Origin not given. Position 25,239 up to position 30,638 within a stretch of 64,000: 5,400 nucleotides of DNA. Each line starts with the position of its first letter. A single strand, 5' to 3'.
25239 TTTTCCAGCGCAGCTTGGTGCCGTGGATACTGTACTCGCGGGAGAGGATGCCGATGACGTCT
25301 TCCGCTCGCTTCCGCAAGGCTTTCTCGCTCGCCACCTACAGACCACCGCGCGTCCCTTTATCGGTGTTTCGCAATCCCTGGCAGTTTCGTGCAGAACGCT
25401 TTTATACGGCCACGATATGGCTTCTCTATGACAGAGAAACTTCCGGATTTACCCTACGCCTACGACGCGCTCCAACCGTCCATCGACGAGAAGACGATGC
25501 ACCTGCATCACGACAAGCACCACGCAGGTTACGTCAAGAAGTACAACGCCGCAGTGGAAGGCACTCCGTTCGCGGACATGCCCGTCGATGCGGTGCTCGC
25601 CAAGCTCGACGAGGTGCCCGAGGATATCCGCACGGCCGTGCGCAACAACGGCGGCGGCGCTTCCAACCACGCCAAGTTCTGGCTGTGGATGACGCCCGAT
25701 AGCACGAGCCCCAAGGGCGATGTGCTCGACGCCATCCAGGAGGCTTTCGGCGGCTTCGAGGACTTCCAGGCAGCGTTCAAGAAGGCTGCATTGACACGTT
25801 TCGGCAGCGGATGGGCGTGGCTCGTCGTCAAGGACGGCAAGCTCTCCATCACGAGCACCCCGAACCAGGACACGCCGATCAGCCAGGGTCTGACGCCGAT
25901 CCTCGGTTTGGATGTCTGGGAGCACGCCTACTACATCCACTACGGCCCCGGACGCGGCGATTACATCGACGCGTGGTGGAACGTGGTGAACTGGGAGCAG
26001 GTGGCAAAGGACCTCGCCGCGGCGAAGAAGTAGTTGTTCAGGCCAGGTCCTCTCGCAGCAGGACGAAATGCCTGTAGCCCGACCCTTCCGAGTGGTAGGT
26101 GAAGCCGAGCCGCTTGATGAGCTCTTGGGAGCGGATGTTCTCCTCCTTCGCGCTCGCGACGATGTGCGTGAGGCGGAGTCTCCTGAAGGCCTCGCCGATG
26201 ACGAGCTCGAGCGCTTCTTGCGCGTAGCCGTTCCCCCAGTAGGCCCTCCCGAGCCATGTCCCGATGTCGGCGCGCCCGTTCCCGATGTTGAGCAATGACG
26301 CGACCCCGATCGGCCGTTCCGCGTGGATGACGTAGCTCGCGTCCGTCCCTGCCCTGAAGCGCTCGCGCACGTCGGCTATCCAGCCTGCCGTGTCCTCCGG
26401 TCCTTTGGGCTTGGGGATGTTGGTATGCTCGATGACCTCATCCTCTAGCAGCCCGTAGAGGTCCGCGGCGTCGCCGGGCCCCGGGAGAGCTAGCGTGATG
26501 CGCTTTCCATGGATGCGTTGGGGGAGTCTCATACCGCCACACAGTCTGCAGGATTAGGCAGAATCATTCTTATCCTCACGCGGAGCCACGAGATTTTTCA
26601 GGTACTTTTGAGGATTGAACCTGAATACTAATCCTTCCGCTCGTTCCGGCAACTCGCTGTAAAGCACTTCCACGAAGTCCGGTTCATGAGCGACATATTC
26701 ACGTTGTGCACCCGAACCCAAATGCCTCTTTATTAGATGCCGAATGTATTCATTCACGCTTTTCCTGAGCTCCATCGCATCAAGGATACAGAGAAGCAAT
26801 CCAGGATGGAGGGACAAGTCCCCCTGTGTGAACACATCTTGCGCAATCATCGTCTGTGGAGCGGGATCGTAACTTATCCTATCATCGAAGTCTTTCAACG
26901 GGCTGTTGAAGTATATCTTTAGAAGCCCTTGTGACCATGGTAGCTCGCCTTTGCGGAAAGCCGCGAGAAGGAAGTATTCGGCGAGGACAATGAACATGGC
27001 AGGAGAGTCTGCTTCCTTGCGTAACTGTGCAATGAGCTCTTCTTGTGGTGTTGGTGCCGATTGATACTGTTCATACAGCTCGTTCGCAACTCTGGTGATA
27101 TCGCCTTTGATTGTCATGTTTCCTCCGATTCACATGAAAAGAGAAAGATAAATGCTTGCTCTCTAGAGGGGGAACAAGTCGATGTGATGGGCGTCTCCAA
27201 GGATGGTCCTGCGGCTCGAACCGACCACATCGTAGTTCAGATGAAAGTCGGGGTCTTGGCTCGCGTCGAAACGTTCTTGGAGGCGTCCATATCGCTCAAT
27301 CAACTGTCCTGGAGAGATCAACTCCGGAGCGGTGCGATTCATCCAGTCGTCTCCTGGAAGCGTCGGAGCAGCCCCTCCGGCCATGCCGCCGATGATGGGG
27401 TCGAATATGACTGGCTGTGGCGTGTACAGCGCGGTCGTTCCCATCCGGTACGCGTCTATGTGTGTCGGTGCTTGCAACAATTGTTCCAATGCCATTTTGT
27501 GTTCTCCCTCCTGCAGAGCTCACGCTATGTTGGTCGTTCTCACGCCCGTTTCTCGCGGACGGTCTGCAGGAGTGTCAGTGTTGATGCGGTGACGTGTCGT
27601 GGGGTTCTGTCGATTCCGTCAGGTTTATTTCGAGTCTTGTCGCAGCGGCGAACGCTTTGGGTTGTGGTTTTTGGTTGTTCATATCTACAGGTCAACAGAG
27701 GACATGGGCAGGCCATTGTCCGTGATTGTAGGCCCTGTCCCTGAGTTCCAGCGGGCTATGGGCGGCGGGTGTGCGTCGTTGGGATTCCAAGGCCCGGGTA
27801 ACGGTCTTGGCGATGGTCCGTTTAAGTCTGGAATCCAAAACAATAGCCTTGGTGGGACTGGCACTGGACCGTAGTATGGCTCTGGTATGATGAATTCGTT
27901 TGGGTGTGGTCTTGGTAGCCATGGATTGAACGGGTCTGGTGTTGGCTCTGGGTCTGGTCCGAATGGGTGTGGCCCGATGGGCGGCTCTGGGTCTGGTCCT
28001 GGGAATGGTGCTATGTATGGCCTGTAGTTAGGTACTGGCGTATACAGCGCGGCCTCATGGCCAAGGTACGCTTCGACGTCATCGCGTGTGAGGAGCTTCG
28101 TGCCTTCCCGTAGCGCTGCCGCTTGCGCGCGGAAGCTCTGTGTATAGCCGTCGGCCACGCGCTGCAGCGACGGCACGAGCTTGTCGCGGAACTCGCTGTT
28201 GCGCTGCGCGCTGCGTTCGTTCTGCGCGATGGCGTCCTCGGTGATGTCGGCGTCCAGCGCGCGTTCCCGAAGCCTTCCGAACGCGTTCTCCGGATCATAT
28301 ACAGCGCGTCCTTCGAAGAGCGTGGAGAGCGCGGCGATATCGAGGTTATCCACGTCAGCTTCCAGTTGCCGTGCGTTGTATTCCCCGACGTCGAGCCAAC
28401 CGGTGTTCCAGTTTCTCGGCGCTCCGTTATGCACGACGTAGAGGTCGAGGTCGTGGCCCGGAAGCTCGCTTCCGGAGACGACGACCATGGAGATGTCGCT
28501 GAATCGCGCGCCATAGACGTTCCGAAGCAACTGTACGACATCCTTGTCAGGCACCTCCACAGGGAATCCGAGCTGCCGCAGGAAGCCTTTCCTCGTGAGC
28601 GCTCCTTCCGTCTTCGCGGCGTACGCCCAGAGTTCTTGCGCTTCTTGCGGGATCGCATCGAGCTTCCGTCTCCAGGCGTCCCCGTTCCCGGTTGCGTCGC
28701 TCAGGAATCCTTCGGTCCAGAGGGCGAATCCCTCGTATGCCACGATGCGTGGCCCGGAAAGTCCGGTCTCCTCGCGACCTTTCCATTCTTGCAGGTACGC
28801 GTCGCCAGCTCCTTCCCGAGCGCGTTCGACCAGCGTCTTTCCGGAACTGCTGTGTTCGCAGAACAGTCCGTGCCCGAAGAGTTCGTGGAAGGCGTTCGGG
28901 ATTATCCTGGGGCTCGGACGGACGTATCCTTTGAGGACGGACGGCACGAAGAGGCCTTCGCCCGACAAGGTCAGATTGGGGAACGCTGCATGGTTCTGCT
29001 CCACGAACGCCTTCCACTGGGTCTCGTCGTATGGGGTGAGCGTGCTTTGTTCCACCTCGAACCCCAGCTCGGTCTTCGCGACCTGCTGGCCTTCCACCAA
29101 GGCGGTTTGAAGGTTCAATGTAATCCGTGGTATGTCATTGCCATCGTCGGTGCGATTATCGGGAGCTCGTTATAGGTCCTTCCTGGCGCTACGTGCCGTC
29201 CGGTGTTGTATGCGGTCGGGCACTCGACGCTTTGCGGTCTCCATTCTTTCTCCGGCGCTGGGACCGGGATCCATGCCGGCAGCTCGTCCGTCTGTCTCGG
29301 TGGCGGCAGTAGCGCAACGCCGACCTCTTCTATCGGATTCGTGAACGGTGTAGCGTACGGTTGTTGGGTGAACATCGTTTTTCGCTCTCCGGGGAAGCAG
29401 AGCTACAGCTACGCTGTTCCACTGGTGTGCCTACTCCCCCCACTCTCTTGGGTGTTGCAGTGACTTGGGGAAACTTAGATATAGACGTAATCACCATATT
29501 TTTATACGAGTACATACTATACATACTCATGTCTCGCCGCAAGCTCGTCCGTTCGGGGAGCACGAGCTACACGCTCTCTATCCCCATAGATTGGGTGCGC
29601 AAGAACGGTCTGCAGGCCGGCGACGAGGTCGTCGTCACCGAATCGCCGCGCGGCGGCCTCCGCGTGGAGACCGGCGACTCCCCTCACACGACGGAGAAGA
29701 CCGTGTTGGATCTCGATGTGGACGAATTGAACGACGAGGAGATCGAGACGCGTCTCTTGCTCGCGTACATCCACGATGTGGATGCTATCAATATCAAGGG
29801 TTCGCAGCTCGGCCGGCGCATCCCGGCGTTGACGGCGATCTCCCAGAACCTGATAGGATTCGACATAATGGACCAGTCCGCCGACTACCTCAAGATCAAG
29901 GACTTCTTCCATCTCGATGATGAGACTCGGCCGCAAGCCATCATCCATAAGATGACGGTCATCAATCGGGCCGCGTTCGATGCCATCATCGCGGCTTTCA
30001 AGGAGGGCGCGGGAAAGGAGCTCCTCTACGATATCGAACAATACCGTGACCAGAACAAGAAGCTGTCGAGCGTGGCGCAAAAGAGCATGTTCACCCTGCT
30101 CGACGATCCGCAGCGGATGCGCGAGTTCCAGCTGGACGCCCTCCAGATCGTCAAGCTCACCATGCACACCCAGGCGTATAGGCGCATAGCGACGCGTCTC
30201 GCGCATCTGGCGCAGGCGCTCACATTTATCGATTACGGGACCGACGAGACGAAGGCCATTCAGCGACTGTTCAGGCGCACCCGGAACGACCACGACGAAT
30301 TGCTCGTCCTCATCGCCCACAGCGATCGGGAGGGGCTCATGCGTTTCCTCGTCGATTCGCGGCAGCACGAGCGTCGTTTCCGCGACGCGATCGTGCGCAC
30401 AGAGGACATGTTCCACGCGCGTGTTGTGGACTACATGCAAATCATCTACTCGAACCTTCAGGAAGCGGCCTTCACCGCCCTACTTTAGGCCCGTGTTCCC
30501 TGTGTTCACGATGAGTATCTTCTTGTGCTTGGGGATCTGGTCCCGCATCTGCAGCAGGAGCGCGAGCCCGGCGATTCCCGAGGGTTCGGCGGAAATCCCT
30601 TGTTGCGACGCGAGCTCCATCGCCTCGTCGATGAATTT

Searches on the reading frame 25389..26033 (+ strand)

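Call 45: search_protein_families(library=pfam, proteins=[window:25389-26033:+], max_evalue=0.001)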
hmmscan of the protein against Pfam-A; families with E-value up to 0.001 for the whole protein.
window:25389-26033:+ (214 aa): 2 families
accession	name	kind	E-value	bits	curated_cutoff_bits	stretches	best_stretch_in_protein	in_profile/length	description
PF02777.23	Sod_Fe_C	-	5.2e-40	136.1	20.9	1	108-207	1-101/102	Iron/manganese superoxide dismutases, C-terminal domain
PF00081.27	Sod_Fe_N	-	9.8e-27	93.7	27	1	17-101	3-81/82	Iron/manganese superoxide dismutases, alpha-hairpin domain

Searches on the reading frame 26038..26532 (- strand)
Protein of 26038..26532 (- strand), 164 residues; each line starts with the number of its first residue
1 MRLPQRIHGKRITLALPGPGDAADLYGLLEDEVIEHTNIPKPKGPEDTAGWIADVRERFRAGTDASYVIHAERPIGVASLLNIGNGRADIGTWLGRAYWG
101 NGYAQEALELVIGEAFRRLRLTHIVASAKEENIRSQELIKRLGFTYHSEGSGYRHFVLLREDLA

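Call 45: search_protein_families(library=pfam, proteins=[window:26038-26532:-], max_evalue=0.001)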
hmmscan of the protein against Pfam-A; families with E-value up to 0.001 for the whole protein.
window:26038-26532:- (164 aa): 2 families
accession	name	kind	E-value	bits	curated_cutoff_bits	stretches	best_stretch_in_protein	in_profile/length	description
PF13302.13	Acetyltransf_3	-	7.4e-26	91.9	25.4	1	11-145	1-138/138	Acetyltransferase (GNAT) domain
PF00583.31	Acetyltransf_1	-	3.5e-09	37.4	20.7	1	55-144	24-116/116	Acetyltransferase (GNAT) family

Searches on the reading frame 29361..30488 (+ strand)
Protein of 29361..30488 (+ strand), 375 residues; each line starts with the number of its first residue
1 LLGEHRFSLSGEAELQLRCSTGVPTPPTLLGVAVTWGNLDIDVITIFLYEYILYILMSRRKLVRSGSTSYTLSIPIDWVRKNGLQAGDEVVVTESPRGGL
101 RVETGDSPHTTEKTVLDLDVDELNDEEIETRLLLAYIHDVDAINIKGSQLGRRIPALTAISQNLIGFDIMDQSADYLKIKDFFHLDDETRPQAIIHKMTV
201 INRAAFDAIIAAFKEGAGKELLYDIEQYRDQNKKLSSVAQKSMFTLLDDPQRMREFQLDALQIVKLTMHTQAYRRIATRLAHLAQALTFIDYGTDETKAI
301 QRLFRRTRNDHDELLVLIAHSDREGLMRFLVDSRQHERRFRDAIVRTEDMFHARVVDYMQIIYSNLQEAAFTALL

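Call 13: search_protein_families(library=pfam, proteins=[window:29361-30488:+], max_evalue=0.001)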
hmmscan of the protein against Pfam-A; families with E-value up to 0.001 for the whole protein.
window:29361-30488:+ (375 aa): 1 family
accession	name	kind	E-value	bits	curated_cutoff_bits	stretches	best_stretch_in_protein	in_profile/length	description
PF04014.23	MazE_antitoxin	-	2.4e-07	31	24.7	1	64-103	2-41/48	Antidote-toxin recognition MazE, bacterial antitoxin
